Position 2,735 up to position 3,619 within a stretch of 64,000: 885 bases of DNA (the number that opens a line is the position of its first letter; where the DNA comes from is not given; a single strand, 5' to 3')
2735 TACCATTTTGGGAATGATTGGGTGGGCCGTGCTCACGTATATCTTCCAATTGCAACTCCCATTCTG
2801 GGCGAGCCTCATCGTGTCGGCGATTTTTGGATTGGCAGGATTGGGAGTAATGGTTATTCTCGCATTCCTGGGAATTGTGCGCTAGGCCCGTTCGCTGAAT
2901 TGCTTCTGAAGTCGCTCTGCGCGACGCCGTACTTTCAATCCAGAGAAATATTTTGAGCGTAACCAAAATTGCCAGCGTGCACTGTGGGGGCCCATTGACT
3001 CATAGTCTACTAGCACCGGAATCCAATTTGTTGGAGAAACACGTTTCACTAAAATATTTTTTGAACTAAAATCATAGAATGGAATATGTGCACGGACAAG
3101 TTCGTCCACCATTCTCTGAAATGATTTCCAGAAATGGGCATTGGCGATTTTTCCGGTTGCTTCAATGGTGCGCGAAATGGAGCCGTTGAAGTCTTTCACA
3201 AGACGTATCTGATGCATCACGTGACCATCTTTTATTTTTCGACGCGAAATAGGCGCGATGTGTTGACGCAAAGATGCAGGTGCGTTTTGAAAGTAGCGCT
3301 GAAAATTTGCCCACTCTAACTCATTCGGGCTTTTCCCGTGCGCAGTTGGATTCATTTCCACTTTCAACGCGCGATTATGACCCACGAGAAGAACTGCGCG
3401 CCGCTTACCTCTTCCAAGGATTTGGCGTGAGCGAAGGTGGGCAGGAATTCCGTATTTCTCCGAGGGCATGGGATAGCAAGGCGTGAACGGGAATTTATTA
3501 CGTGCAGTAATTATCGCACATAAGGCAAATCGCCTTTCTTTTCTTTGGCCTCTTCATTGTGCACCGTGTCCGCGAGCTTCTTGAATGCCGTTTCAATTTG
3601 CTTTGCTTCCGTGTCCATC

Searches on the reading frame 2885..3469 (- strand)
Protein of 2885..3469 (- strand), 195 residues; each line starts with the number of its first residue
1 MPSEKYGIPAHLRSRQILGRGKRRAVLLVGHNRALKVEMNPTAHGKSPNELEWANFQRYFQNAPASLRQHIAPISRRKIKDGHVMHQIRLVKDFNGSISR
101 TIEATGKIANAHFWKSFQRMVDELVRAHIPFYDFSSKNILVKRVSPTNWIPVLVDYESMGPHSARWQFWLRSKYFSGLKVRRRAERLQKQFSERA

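Call 98: find_encoding_contigs(protein=window:2885-3469:-, flank=10000, max_places=1)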
Protein window:2885-3469:- (195 aa): 7 contigs read that carry it; 1 place shown.
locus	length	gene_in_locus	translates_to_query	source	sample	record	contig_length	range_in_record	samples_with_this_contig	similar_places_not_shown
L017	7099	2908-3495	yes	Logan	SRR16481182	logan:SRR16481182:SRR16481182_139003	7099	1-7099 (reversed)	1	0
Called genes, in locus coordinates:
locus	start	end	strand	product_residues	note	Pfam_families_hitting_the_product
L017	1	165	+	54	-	?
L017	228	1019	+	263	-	PF22090:Gins51_C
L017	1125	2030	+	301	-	PF00575:S1, PF07541:EIF_2_alpha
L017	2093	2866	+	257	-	PF09754:PAC2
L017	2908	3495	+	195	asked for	PF10707:YrbL-PhoP_reg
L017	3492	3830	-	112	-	-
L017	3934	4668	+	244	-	PF27325:MJ0538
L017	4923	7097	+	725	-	?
